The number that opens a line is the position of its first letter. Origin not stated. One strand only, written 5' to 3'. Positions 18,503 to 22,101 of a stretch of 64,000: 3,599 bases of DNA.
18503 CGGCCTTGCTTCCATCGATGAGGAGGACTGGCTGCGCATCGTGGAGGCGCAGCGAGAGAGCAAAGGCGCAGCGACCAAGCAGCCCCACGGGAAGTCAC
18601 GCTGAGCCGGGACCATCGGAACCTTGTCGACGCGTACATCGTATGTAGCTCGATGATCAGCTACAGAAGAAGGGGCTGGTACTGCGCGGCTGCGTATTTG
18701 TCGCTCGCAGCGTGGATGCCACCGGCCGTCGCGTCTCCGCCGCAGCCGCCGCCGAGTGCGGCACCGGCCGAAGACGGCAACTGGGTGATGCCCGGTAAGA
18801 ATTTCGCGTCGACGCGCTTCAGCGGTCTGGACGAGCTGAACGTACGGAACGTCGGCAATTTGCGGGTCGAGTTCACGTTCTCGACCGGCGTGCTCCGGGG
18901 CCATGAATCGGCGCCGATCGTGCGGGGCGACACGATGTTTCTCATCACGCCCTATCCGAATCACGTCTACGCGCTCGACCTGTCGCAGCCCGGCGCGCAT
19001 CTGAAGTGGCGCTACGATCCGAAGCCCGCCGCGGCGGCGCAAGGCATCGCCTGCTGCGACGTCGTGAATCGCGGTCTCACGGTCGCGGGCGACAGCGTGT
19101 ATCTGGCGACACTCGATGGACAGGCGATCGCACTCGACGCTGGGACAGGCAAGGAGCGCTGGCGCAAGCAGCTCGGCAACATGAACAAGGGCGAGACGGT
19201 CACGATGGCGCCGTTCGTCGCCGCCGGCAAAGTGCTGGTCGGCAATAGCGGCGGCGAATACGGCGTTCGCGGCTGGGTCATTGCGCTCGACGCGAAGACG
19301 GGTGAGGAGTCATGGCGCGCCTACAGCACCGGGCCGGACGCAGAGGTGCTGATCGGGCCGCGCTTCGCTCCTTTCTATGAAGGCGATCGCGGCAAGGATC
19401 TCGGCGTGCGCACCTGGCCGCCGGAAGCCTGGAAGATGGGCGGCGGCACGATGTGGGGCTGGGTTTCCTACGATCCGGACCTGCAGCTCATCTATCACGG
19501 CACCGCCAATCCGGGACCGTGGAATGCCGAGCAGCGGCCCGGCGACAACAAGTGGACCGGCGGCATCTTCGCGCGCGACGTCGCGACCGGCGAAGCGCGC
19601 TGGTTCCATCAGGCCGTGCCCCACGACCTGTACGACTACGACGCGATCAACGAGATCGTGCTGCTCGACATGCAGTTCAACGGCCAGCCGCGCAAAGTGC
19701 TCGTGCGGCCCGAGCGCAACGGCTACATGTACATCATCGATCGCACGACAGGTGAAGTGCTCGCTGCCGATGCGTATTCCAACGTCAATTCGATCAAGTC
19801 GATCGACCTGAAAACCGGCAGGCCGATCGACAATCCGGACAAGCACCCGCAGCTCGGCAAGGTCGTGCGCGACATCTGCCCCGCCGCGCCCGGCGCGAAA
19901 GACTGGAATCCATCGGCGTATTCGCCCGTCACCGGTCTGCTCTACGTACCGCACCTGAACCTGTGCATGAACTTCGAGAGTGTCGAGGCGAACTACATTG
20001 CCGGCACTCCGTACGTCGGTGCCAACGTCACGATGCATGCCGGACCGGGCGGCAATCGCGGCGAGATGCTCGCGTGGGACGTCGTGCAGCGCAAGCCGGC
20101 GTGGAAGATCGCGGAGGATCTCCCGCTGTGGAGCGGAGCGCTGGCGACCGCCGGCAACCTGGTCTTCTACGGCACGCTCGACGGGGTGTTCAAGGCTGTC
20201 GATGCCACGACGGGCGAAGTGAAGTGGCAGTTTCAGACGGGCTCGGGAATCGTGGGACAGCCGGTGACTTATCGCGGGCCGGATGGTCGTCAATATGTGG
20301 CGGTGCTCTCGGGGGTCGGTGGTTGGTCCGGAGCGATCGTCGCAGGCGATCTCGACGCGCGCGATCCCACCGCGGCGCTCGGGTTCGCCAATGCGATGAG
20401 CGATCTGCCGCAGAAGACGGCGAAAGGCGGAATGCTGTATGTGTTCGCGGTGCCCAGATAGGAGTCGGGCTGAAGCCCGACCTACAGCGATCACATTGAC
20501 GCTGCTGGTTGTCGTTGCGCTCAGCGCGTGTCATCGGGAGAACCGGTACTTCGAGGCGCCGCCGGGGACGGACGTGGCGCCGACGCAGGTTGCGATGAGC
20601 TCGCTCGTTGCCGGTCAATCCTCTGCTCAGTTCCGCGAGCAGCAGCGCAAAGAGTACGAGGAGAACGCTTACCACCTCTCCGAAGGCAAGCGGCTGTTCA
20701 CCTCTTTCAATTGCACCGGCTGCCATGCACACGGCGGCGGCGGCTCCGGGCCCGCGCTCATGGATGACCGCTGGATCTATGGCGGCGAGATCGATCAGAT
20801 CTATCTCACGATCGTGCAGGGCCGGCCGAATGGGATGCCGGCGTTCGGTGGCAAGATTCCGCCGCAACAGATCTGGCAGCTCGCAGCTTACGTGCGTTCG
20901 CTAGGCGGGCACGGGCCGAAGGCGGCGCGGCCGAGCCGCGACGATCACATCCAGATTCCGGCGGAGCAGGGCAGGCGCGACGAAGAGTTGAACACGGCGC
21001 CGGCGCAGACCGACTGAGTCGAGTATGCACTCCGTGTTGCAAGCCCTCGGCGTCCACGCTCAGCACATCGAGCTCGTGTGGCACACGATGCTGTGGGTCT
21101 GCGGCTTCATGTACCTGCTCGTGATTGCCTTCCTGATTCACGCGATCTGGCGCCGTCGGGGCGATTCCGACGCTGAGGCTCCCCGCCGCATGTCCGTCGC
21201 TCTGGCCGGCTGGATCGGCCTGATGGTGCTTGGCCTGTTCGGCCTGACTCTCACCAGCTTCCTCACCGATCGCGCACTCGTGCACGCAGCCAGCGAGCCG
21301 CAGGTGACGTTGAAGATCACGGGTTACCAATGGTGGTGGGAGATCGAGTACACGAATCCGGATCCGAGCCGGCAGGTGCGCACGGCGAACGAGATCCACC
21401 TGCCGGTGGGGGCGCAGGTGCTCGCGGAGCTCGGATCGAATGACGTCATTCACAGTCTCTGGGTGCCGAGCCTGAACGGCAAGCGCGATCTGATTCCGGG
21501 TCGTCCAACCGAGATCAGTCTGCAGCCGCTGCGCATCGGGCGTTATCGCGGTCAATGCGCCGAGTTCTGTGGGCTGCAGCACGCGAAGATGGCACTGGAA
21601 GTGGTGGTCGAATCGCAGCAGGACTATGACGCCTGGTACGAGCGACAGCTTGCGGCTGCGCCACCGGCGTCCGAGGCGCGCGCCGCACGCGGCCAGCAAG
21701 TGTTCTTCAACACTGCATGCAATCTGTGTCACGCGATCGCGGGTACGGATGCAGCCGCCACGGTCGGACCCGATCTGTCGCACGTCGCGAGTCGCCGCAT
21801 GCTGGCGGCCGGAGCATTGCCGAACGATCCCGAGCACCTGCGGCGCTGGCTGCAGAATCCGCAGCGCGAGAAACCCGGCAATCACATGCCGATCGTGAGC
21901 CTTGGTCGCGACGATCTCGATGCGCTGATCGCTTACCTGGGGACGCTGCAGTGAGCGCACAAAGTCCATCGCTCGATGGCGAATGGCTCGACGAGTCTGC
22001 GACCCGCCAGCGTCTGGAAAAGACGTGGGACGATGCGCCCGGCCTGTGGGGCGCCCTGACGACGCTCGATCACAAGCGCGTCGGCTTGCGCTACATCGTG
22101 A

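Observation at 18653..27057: Complete caa3-type terminal oxidase embedded between xoxF and xoxJ in one overlapped operon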

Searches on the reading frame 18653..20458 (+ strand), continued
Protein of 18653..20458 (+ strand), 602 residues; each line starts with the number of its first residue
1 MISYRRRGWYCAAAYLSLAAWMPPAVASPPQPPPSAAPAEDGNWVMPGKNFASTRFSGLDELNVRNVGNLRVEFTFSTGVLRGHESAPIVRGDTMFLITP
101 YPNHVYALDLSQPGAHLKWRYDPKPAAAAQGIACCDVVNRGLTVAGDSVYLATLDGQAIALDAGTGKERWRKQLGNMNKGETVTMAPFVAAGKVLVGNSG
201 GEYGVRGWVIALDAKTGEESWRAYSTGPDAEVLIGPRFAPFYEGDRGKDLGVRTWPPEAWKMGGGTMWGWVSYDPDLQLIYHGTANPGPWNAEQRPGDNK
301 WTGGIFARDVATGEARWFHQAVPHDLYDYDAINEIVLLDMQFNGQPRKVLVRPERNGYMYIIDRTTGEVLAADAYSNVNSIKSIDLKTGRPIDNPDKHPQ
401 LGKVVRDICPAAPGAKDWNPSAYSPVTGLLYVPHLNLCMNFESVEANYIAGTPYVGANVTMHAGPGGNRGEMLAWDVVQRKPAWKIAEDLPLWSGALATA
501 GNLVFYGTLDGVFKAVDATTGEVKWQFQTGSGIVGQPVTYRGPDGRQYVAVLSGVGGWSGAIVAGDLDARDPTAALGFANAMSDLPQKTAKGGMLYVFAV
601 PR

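Call 78: find_encoding_contigs(protein=P0078, flank=9000, max_places=1)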
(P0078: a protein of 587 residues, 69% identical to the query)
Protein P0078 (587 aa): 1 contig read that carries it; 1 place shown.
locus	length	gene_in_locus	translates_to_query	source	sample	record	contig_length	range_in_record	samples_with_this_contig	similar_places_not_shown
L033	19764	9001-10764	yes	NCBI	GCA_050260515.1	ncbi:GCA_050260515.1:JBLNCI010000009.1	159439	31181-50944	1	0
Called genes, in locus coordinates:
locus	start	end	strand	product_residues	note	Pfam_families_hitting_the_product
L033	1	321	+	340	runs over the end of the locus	PF03480:DctP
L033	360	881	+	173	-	PF04290:DctQ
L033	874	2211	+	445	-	PF06808:DctM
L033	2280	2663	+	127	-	PF03061:4HBT, PF13279:4HBT_2 (weak)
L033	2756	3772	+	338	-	PF09084:NMT1 (weak)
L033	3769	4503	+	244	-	PF00528:BPD_transp_1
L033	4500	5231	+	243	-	PF13191:AAA_16 (weak), PF00005:ABC_tran, PF13304:AAA_21 (weak)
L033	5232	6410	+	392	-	PF13458:Peripla_BP_6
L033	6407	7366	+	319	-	-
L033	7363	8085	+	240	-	PF00005:ABC_tran, PF13304:AAA_21 (faint)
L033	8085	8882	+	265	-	PF01061:ABC2_membrane, PF12679:ABC2_membrane_2 (weak), PF12698:ABC2_membrane_3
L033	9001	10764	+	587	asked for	PF01011:PQQ, PF13360:PQQ_2, PF13570:Beta-prop_ACSF4 (weak), PF01011:PQQ (weak), PF13360:PQQ_2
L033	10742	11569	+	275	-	PF00497:SBP_bac_3 (weak)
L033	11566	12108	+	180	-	PF13442:Cytochrome_CBB3, PF00034:Cytochrom_C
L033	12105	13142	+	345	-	PF00116:COX2, PF00034:Cytochrom_C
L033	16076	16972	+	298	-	PF09678:Caa3_CtaG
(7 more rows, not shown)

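Call 79: find_encoding_contigs(protein=P0104, flank=9000, max_places=1)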
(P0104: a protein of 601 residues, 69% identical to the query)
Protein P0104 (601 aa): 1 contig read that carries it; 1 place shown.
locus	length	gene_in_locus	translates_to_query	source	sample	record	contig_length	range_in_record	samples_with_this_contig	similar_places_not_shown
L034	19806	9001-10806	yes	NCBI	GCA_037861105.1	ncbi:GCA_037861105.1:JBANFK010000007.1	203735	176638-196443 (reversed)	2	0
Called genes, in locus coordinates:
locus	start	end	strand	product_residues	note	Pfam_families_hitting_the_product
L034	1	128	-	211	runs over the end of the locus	PF00296:Bac_luciferase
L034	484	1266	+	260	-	PF13350:Y_phosphatase3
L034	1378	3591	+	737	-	PF04879:Molybdop_Fe4S4, PF00384:Molybdopterin, PF01568:Molydop_binding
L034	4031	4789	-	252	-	PF00440:TetR_N, PF17940:TetR_C_31 (weak), PF13977:TetR_C_6 (weak)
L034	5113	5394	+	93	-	-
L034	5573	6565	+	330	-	PF23213:, PF23212:DUF7064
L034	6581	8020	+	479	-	PF01636:APH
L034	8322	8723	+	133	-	PF07110:EthD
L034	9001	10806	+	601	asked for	PF01011:PQQ, PF13570:Beta-prop_ACSF4 (faint), PF13360:PQQ_2, PF01011:PQQ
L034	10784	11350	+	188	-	PF00034:Cytochrom_C, PF13442:Cytochrome_CBB3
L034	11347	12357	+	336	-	PF00116:COX2, PF00034:Cytochrom_C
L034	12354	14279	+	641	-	PF00115:COX1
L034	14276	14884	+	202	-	PF00510:COX3 (weak)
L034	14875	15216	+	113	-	-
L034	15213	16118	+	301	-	PF09678:Caa3_CtaG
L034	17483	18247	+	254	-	PF00497:SBP_bac_3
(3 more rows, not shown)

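Call 80: find_encoding_contigs(protein=P0070, flank=9000, max_places=1)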
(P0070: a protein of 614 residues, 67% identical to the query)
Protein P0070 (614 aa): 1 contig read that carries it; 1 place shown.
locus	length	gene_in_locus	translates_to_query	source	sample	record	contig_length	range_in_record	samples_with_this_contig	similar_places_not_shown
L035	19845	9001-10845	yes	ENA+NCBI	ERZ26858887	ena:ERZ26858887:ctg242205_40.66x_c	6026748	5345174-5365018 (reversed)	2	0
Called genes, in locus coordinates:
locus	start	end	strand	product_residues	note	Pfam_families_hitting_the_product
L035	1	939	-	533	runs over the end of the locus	PF02321:OEP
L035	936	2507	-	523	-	PF00083:Sugar_tr, PF07690:MFS_1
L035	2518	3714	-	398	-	PF25919:BSH_CusB (faint), PF00364:Biotin_lipoyl (faint), PF25917:BSH_RND, PF25973:BSH_CzcB (faint), PF25876:HH_MFP_RND (faint), PF25963:Beta-barrel_AAEA (faint), PF25954:Beta-barrel_RND_2 (weak)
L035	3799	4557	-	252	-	PF09678:Caa3_CtaG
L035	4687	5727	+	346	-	PF00116:COX2, PF00034:Cytochrom_C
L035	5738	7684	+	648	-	PF00115:COX1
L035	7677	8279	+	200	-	PF00510:COX3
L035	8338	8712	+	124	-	-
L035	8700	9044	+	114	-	PF00034:Cytochrom_C, PF13442:Cytochrome_CBB3 (weak)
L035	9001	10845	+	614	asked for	PF01011:PQQ, PF13570:Beta-prop_ACSF4 (faint), PF13360:PQQ_2, PF01011:PQQ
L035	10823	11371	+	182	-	PF00034:Cytochrom_C (weak), PF13442:Cytochrome_CBB3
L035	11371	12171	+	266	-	PF00497:SBP_bac_3 (weak)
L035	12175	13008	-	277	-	PF00034:Cytochrom_C (weak), PF13442:Cytochrome_CBB3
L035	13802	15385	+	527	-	PF00239:Resolvase, PF07508:Recombinase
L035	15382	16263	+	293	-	PF02195:ParB_N, PF07506:RepB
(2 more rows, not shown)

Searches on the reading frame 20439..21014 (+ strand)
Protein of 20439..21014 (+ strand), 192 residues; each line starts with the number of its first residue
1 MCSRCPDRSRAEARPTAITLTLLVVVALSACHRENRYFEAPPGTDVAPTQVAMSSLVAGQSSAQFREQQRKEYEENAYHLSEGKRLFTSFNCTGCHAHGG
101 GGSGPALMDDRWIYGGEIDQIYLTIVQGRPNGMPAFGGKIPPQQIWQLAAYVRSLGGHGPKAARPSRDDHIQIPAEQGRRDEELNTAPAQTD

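Call 4: search_protein_families(library=pfam, proteins=[window:20439-21014:+])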
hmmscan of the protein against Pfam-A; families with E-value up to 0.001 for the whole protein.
window:20439-21014:+ (192 aa): 2 families
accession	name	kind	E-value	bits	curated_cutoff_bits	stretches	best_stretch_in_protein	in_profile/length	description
PF13442.11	Cytochrome_CBB3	-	1.2e-14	54.8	27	1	81-152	4-68/68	Cytochrome C oxidase, cbb3-type, subunit III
PF00034.26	Cytochrom_C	-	3.1e-10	41.7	21.3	1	81-155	2-89/90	Cytochrome c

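Call 5: search_protein_families(library=ncbifam, proteins=[window:20439-21014:+])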
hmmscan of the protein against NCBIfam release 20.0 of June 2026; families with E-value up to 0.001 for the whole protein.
window:20439-21014:+ (192 aa): 6 families
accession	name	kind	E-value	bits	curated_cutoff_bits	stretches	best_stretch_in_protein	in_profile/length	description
TIGR00782.1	ccoP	equivalog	5.7e-17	61.9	179.95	1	68-157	191-283/285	cytochrome-c oxidase, cbb3-type subunit III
TIGR03872.1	cytochrome_MoxG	equivalog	1.1e-10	41.7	147.8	1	62-159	26-125/133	cytochrome c(L), periplasmic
NF011054.0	PRK14486.1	equivalog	7.5e-10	38.8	447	1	60-155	195-290/294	putative bifunctional cbb3-type cytochrome c oxidase subunit II/cytochrome c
NF045930.1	Cytc6PetJCyano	equivalog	6.4e-08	32.5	135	1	77-153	25-103/110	cytochrome c6 PetJ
NF050122.1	bc1_QcrC_actin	exception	1.1e-06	28.2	200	1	66-155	124-211/253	cytochrome bc1 complex diheme cytochrome c subunit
NF045773.1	cytochro_C550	exception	8.9e-05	22.4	125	1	63-153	32-117/118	cytochrome c550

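Call 46: search_solved_structures(query=window:20439-21014:+, max_evalue=0.01, show_alignments=1)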
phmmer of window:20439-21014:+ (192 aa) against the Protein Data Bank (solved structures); distinct sequences matched with E-value up to 0.01: 42.
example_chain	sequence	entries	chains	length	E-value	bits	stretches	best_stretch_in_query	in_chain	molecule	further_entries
9g83_v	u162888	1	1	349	2e-17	66.6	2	80-157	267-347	Cbb3-type cytochrome c oxidase subunit CcoP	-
3mk7_C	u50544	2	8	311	7.6e-17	64.7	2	57-154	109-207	Cytochrome c oxidase, cbb3-type, subunit P | Cbb3-type cytochrome c oxidase subunit CcoP1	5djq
8smr_G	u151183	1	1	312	2.1e-15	60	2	59-154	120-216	Cbb3-type cytochrome c oxidase subunit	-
8snh_G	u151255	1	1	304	1.5e-14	57.2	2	65-154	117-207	Cbb3-type cytochrome c oxidase subunit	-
6xkx_p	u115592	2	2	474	9.3e-14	54.6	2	81-166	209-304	Cbb3-type cytochrome c oxidase subunit CcoP,Cytochrome c-type cyt cy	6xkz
6xkw_p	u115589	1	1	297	7.3e-13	51.7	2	81-157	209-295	Cbb3-type cytochrome c oxidase subunit CcoP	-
7vzr_C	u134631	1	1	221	1.1e-08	38.1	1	73-160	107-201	Cytochrome c, mono-and diheme variants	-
7vzg_C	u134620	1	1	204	1.2e-08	37.9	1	73-159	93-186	Cytochrome c, mono-and diheme variants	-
3dmi_A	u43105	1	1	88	4.4e-08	36.1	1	82-154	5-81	cytochrome c6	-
2c8s_A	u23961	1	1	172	1.3e-07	34.6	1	65-162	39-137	CYTOCHROME C-L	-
2gc4_D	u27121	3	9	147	1.6e-07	34.3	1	63-164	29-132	Cytochrome c-L | CYTOCHROME C551I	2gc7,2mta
1mg2_D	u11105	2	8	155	1.8e-07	34.1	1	63-164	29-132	CYTOCHROME C-L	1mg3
9l08_A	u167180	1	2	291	2.9e-06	30.2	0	80-129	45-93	Covalently Connected Cytochrome c555 trimer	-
6tr1_C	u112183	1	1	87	5.8e-06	29.2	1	80-155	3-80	Cytochrome c6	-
6tr1_A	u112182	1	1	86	6.2e-06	29.1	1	80-155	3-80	Cytochrome c6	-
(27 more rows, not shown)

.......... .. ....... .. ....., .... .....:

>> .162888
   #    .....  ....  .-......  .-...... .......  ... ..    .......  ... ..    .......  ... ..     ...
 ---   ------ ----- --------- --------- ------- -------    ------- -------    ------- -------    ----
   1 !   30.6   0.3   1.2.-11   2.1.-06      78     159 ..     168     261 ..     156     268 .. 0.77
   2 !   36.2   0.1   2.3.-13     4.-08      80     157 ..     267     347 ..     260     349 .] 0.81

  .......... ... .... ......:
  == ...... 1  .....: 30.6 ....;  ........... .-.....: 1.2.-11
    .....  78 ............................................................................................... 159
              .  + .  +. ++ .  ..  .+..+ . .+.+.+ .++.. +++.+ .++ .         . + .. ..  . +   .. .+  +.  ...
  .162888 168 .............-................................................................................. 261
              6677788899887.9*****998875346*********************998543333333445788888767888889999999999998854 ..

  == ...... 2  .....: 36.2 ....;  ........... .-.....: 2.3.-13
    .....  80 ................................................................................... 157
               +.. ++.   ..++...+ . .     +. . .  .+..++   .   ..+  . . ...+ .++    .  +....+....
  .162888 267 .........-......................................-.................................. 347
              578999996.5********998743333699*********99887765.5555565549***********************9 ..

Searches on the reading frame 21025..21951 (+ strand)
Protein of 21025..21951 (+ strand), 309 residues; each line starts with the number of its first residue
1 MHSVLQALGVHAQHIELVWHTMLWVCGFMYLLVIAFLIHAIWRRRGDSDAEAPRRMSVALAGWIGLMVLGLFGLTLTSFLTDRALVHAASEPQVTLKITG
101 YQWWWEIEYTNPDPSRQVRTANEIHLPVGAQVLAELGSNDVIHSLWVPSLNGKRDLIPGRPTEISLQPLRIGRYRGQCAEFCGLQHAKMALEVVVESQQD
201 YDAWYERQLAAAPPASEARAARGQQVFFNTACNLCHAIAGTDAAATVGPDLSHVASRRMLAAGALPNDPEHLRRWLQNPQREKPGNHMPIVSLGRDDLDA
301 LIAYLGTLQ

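Call 4: search_protein_families(library=pfam, proteins=[window:21025-21951:+])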
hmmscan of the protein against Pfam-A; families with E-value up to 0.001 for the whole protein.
window:21025-21951:+ (309 aa): 3 families
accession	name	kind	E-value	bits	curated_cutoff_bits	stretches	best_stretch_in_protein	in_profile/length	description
PF00116.26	COX2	-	1.3e-18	67.5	22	1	116-192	40-116/120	Cytochrome C oxidase subunit II, periplasmic domain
PF00034.26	Cytochrom_C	-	5.2e-12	47.4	21.3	1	220-308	1-89/90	Cytochrome c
PF13442.11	Cytochrome_CBB3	-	0.00063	20.5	27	0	219-305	2-68/68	Cytochrome C oxidase, cbb3-type, subunit III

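Call 5: search_protein_families(library=ncbifam, proteins=[window:21025-21951:+])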
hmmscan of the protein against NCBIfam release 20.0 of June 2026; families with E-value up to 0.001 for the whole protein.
window:21025-21951:+ (309 aa): 9 families
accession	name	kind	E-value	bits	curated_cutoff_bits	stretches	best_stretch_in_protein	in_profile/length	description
TIGR02866.1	CoxB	equivalog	1.2e-46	158.8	147.7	1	12-206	6-202/202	cytochrome c oxidase subunit II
NF050117.1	aa3_CtaC_Actin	exception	5.5e-33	114.2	250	1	11-204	33-241/244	aa3-type cytochrome oxidase subunit II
TIGR01432.1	QOXA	equivalog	2.4e-16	59.8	240.95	1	89-205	112-223/227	cytochrome aa3 quinol oxidase subunit II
TIGR01433.1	CyoA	equivalog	3.5e-12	46.2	266.2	1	66-205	88-222/226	ubiquinol oxidase subunit II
NF007816.0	PRK10525.1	equivalog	5.7e-10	38.8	511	1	88-208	121-238/318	cytochrome o ubiquinol oxidase subunit II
NF040971.1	cytc_ExtS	equivalog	6.3e-08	32.2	100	1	223-304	174-261/262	selenite/tellurite reduction operon c-type cytochrome lipoprotein ExtS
TIGR04485.1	thiosulf_SoxX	equivalog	6.3e-06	26.8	61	1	231-307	4-77/78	sulfur oxidation c-type cytochrome SoxX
TIGR02603.1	CxxCH_TIGR02603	domain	0.00015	21.8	68.15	1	220-258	3-38/134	putative heme-binding domain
NF052248.1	SorU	equivalog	0.00025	21.2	100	1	224-255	2-36/72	SorU family sulfite dehydrogenase c-type cytochrome subunit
